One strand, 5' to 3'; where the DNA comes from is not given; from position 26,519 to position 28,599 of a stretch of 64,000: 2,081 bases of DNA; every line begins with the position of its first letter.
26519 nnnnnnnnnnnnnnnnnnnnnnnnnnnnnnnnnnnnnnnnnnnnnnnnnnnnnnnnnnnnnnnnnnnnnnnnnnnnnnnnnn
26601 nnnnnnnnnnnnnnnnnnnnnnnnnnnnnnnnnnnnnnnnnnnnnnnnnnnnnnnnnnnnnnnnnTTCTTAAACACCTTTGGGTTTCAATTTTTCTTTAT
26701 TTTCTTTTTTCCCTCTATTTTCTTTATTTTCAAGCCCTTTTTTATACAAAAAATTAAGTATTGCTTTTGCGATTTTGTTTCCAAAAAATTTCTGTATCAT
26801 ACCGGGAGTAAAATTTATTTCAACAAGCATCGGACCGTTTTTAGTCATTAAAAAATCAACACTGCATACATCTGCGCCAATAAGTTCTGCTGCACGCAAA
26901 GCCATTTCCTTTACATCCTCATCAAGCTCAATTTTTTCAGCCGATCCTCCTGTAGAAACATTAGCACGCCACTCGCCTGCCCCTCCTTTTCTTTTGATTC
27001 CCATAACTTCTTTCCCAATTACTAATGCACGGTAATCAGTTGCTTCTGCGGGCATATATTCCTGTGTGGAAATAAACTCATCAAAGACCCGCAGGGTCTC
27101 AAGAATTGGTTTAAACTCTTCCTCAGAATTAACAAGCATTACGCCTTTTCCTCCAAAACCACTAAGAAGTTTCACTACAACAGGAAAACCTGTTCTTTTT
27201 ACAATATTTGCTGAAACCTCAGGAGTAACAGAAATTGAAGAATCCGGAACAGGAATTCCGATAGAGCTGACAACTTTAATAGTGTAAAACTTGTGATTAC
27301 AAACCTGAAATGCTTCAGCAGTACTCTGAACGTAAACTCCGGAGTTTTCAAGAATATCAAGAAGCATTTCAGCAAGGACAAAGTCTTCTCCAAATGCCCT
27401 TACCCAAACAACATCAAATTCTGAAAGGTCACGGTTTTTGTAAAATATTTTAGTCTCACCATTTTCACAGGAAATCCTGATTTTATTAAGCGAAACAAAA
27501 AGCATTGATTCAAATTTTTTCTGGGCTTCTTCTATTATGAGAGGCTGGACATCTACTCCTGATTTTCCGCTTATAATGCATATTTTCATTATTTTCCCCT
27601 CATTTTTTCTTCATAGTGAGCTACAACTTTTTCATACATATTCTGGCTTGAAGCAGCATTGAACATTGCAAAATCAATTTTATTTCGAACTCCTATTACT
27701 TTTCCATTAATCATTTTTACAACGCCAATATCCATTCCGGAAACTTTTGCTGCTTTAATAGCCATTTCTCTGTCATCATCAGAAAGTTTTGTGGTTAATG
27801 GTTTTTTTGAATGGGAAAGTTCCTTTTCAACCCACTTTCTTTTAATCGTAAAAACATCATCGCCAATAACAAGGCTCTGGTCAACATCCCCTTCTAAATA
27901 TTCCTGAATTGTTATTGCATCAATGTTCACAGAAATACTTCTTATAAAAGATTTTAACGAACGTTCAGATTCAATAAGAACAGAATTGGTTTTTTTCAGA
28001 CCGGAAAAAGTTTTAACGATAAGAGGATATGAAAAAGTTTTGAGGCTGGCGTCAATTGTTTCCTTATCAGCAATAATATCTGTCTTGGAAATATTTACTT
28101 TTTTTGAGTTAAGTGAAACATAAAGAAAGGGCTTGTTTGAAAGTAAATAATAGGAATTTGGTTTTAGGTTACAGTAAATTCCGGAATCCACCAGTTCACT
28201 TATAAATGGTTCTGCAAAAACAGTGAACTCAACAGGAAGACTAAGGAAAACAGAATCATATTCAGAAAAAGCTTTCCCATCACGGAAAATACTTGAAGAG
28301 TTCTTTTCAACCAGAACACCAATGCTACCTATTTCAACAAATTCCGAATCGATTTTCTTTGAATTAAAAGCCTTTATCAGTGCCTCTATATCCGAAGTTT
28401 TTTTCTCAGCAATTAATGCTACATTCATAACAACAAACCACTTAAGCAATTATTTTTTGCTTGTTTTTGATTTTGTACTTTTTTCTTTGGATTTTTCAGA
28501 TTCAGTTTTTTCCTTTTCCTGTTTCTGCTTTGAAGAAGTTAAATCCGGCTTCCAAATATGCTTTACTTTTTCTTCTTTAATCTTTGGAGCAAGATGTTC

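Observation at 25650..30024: Five-gene operon: SemiSWEET, FGase-family amidohydrolase, two RimK-like ATP-grasp ligases, and an MscS channel fused to a C39 papain-like peptidase domain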

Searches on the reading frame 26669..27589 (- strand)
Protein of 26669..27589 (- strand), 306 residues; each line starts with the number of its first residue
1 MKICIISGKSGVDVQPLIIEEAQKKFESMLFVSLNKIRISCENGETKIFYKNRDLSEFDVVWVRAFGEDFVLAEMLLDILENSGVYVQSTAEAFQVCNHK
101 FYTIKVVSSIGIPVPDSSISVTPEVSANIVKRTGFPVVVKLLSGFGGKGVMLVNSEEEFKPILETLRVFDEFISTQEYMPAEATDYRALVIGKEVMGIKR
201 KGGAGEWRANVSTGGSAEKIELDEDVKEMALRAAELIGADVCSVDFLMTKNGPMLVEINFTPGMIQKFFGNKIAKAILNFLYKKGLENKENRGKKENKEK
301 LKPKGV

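Call 3: search_protein_families(library=pfam, proteins=[window:26669-27589:-], max_evalue=1)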
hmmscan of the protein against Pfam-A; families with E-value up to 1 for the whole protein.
window:26669-27589:- (306 aa): 14 families
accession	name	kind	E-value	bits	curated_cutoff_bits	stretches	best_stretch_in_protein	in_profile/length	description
PF08443.16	RimK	-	2.1e-33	116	21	1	99-280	3-187/188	RimK-like ATP-grasp domain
PF02955.21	GSH-S_ATP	-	4.5e-12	46.2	23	1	115-237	13-139/175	Prokaryotic glutathione synthetase, ATP-grasp domain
PF02655.19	ATP-grasp_3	-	5.6e-11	43.2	23.2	1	97-259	1-154/160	ATP-grasp domain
PF07478.18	Dala_Dala_lig_C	-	9.7e-10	38.7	24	1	123-266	25-180/204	D-ala D-ala ligase C-terminus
PF14397.11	ATPgrasp_ST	-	4.1e-09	36.5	31.4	2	225-264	217-258/278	Sugar-transfer associated ATP-grasp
PF02750.19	Synapsin_C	-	5.5e-07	29.7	22.5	1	129-253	45-168/203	Synapsin, ATP binding domain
PF18030.7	Rimk_N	-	9.1e-07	29.5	26.4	1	1-93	1-93/94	RimK PreATP-grasp domain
PF02786.22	CPSase_L_D2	-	1.2e-06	28.6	19.8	1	105-164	7-68/211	Carbamoyl-phosphate synthase L chain, ATP binding domain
PF02222.28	ATP-grasp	-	0.00059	20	27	1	107-168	3-65/179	ATP-grasp domain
PF13549.11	ATP-grasp_5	-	0.002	18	27.6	1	104-143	16-55/221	ATP-grasp domain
PF01071.24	GARS_A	-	0.0027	18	27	1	100-164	3-68/194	Phosphoribosylglycinamide synthetase, ATP-grasp (A) domain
PF13535.11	ATP-grasp_4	-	0.014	15.5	27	1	134-189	2-55/160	ATP-grasp domain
PF18299.6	R2K_2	-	0.11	12.8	26.2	1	183-259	65-129/147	ATP-grasp domain, R2K clade family 2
PF02951.20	GSH-S_N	-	0.25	11.8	21.3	1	51-89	72-113/119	Prokaryotic glutathione synthetase, N-terminal domain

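Call 4: search_protein_families(library=ncbifam, proteins=[window:26669-27589:-], max_evalue=1)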
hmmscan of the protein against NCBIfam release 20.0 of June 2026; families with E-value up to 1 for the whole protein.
window:26669-27589:- (306 aa): 63 families (the best 25 are shown)
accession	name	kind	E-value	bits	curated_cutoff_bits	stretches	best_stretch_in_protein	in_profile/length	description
TIGR00768.1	rimK_fam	subfamily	6.5e-48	163.5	143.4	1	3-278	2-273/276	RimK family alpha-L-glutamate ligase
NF040720.1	MptN_Meth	equivalog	4.6e-39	134.2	350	1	3-279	2-288/291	tetrahydromethanopterin:alpha-L-glutamate ligase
TIGR02144.1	LysX_arch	equivalog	7.7e-36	123.6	275.6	1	24-263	9-255/281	lysine biosynthesis protein LysX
NF007764.0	PRK10446.1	equivalog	4.3e-33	114.9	331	1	1-284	1-289/300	30S ribosomal protein S6--L-glutamate ligase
NF003573.0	PRK05246.1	equivalog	1.3e-20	73.4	272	1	50-283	72-311/316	glutathione synthase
TIGR04443.1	F420_CofF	equivalog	3.8e-20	72.1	300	1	76-264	69-260/283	coenzyme gamma-F420-2:alpha-L-glutamate ligase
NF009110.0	PRK12458.1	subfamily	1.8e-19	69.9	408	1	52-268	80-311/349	glutathione synthetase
TIGR02068.2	cya_phycin_syn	equivalog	2.5e-19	68.8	850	2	88-200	202-313/862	cyanophycin synthetase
TIGR04356.1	grasp_GAK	hypoth_equivalog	4.2e-19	68.7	300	1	20-260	18-260/287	GAK system ATP-grasp enzyme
NF010623.0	PRK14016.1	subfamily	9.9e-18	63.7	877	2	89-198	204-312/871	cyanophycin synthetase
TIGR01380.1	glut_syn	equivalog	7.2e-16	58.1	299.05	1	50-280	71-307/312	glutathione synthase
NF002378.0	PRK01372.1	subfamily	6e-13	48.2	243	1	66-276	70-285/305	D-alanine--D-alanine ligase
TIGR01205.1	D_ala_D_alaTIGR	subfamily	7e-13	48.2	245.65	1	10-275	19-300/318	D-alanine--D-alanine ligase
NF009402.0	PRK12767.1-1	equivalog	2e-10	40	218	1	86-259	102-273/329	carbamoyl phosphate synthase-like protein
NF002527.0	PRK01966.1-3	equivalog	1.6e-09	37.4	310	2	224-276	259-312/332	D-alanine--D-alanine ligase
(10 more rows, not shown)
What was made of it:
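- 26669..27589 (-): Active RimK-family alpha-L-amino-acid (glutamate-type) ligase, 306 aa. TIGR00768, 163.5 bits, above the 143.4 cut-off (call 4). It scores below every equivalog cut-off: MptN, LysX, S6 ligase, CofF and GshB (call 4).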

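Call 20: search_solved_structures(query=window:26669-27589:-, show_alignments=2, max_evalue=0.00001)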
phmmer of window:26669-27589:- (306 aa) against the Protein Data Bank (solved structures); distinct sequences matched with E-value up to 0.00001: 23.
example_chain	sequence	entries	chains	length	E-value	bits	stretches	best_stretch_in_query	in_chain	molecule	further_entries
7qyr_A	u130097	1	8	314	2.7e-32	115.7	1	1-288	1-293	Probable alpha-L-glutamate ligase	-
5zct_A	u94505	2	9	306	5.2e-29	104.9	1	44-281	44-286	Ribosomal protein S6--L-glutamate ligase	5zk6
4iwx_A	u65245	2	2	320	6.1e-29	104.7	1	44-281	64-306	Ribosomal protein S6 modification protein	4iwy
7qys_A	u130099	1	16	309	1e-28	103.9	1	1-284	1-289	Probable alpha-L-glutamate ligase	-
3vpb_A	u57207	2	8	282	2.2e-26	96.3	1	33-263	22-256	Putative acetylornithine deacetylase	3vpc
3vpd_A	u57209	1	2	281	4.5e-18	69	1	83-262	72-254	Ribosomal protein S6 modification protein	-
1uc8_A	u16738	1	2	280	4.7e-17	65.6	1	82-262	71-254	lysine biosynthesis enzyme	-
1uc9_A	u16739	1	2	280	7e-17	65.1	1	82-262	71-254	lysine biosynthesis enzyme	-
5k2m_A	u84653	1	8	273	2.1e-11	47.1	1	59-259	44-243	RimK-related lysine biosynthesis protein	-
3r23_A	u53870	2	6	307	3.9e-11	46.2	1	65-276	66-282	D-alanine--D-alanine ligase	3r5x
1auv_A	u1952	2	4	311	4.8e-09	39.4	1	129-253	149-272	SYNAPSIN IA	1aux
2p0a_A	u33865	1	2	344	1.4e-08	37.9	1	123-253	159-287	Synapsin-3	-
5i47_A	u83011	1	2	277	1.6e-08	37.7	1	71-258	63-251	RimK domain protein ATP-grasp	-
1pk8_A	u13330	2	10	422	3.6e-08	36.5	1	129-253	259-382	rat synapsin I | Synapsin I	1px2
7lgn_A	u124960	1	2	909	5.6e-08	35.9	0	93-200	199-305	Cyanophycin synthase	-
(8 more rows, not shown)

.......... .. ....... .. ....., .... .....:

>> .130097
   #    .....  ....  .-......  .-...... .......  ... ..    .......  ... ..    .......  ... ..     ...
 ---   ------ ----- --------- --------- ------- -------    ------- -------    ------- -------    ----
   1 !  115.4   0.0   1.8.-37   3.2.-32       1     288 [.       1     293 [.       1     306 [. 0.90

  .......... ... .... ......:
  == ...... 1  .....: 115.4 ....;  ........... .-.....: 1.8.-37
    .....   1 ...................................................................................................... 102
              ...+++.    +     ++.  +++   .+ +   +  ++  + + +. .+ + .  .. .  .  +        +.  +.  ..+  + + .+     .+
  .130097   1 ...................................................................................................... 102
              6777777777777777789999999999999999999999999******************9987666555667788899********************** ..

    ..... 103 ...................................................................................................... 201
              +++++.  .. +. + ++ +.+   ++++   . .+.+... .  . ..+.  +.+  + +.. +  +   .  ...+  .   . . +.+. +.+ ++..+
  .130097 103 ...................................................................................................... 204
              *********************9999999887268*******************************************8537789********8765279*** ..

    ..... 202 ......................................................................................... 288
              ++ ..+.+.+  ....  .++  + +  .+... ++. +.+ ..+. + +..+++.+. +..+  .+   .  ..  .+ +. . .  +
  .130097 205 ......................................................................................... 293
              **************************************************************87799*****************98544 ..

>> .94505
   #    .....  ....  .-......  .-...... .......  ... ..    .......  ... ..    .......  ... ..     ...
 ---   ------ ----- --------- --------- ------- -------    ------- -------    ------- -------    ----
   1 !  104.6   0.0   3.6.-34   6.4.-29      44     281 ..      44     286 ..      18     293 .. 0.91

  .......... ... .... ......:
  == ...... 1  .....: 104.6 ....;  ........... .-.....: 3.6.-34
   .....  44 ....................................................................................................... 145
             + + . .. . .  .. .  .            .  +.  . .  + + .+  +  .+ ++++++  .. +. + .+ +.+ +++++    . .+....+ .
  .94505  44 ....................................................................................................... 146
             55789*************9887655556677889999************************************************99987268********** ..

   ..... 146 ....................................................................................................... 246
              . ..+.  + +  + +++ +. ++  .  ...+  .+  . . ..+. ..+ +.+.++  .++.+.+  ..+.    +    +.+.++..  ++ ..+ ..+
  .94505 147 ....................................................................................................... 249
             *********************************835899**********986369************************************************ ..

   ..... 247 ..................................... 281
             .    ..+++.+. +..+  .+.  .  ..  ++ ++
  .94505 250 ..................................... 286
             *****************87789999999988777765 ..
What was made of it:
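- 26669..27589 (-): Best PDB match is RimK 7qyr, E = 2.7e-32, with '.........' and 'VDFL...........' retained (call 20).
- Closest known: RimK / RimB. Same: The best PDB match of the 306-aa protein is a RimK (7qyr, E = 2.7e-32, call 20).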

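Call 67: search_protein_families(library=padloc, proteins=[window:26669-27589:-], max_evalue=0.001)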
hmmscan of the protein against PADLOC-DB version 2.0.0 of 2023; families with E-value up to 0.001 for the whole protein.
window:26669-27589:- (306 aa): 0 families

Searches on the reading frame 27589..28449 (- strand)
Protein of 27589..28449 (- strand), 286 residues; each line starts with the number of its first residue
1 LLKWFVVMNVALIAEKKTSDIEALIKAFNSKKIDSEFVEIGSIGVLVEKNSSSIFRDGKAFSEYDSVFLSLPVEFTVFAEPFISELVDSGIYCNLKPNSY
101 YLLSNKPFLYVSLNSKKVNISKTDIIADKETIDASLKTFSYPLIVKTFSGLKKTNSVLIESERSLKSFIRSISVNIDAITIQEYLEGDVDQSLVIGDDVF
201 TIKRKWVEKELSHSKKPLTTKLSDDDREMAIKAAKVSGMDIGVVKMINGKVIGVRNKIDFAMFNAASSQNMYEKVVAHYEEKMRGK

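Call 3: search_protein_families(library=pfam, proteins=[window:27589-28449:-], max_evalue=1)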
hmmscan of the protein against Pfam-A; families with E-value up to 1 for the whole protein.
window:27589-28449:- (286 aa): 2 families
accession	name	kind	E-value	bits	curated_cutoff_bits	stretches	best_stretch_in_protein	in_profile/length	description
PF08443.16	RimK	-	1.6e-09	38.1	21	1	113-250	11-155/188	RimK-like ATP-grasp domain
PF18030.7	Rimk_N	-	0.0031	18.2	26.4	1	8-94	1-88/94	RimK PreATP-grasp domain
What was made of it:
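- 27589..28449 (-): Catalytically dead RimK-like ATP-grasp paralogue (pseudoenzyme). The real start is probably the ATG at 28428 (279 aa). PF08443, 38 bits (call 3).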

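Call 4: search_protein_families(library=ncbifam, proteins=[window:27589-28449:-], max_evalue=1)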
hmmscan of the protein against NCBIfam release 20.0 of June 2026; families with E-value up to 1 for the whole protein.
window:27589-28449:- (286 aa): 8 families
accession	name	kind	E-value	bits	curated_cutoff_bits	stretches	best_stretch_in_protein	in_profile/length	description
TIGR00768.1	rimK_fam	subfamily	1.7e-12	47.3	143.4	1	11-254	3-251/276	RimK family alpha-L-glutamate ligase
NF040720.1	MptN_Meth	equivalog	1.3e-09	37.6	350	1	13-250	6-255/291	tetrahydromethanopterin:alpha-L-glutamate ligase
NF007764.0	PRK10446.1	equivalog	9.9e-07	28.3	331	1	35-248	29-251/300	30S ribosomal protein S6--L-glutamate ligase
TIGR02144.1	LysX_arch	equivalog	2.5e-06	26.8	275.6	1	103-250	85-241/281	lysine biosynthesis protein LysX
TIGR02068.2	cya_phycin_syn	equivalog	5.4e-05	21.4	850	1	112-204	220-313/862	cyanophycin synthetase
NF009402.0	PRK12767.1-1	equivalog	0.00056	18.8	218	1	112-187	122-195/329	carbamoyl phosphate synthase-like protein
NF002563.0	PRK02186.1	subfamily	0.0027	16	625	1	108-188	110-191/890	argininosuccinate lyase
NF004675.0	PRK06019.1-1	equivalog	0.029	13.1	375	1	112-213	114-214/375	5-(carboxyamino)imidazole ribonucleotide synthase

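Call 21: search_solved_structures(query=window:27589-28449:-, show_alignments=2, max_evalue=0.01)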
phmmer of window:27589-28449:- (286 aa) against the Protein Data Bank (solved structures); distinct sequences matched with E-value up to 0.01: 4.
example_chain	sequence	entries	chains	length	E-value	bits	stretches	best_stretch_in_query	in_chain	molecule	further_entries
5zct_A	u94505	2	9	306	3.3e-05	26.8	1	52-247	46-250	Ribosomal protein S6--L-glutamate ligase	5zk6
4iwx_A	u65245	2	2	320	3.7e-05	26.6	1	52-247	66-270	Ribosomal protein S6 modification protein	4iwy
7qyr_A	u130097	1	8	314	9.6e-05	25.3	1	138-247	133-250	Probable alpha-L-glutamate ligase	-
7qys_A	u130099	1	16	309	0.00035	23.4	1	138-248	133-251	Probable alpha-L-glutamate ligase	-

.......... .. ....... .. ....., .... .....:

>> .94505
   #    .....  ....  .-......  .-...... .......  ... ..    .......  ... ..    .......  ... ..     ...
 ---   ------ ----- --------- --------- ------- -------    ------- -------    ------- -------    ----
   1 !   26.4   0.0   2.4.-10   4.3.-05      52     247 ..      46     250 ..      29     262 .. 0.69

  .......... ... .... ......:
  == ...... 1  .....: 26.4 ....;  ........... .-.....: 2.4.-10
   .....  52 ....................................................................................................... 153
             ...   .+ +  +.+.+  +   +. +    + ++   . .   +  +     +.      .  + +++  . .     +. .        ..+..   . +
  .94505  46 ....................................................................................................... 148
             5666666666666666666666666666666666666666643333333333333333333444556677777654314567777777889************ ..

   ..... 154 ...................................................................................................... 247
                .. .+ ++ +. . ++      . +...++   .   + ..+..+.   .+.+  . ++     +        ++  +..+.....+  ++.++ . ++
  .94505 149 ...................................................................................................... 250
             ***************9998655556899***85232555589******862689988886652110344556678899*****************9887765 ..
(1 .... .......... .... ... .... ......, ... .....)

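Call 49: find_homologous_proteins(query=window:27589-28449:-, max_evalue=0.001)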
Query window:27589-28449:- (286 aa): 20 proteins with E <= 0.001 among 1836 candidates.
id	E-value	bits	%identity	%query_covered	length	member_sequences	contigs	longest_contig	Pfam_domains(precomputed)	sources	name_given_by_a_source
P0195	1.6e-165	567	97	98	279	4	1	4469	PF08443.17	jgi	-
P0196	4.9e-147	506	86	98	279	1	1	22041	PF08443.17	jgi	-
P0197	2.6e-134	465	77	98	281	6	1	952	PF08443.17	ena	-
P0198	7.5e-132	457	75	98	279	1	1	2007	PF08443.17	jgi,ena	-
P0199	3.3e-130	451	74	97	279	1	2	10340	PF08443.17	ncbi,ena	-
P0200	1.2e-129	449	75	97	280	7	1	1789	PF08443.17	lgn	-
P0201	3.5e-129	448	75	96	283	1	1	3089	PF08443.17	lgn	-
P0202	6.1e-128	444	73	97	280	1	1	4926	PF08443.17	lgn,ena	-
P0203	7.5e-126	437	69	98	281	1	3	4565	PF08443.17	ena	-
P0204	9.0e-125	433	70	98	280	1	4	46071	PF08443.17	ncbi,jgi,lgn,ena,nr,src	ncbi:MAG TPA: hypothetical protein VFF13_01635 [archaeon]|nr:hypothetical protein [archaeon]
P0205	5.5e-124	431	71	98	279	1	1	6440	PF08443.17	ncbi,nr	ncbi:MAG: ATP-grasp domain-containing protein [archaeon]|nr:ATP-grasp domain-containing protein [arc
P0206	3.2e-122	425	72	97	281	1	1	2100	PF08443.17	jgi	-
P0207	2.2e-121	422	68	97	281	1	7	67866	PF08443.17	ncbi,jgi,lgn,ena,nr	ncbi:MAG: hypothetical protein COV47_05750 [Candidatus Diapherotrites archaeon CG11_big_fil_rev_8_21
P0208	6.5e-118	411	67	97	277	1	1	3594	PF18030.8,PF08443.17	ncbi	-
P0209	7.0e-115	401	65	97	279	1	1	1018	PF08443.17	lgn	-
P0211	2.6e-79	284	64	71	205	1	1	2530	PF08443.17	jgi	jgi:glutathione synthase/RimK-type ligase-like ATP-grasp enzyme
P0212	1.7e-78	282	47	97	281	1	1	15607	PF08443.17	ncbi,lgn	-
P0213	1.1e-68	250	43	98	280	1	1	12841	PF08443.17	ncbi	ncbi:MAG: hypothetical protein ABIA76_02930 [Candidatus Diapherotrites archaeon]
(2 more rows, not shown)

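Call 67: search_protein_families(library=padloc, proteins=[window:27589-28449:-], max_evalue=0.001)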
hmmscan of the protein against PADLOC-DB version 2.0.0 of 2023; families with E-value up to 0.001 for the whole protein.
window:27589-28449:- (286 aa): 0 families
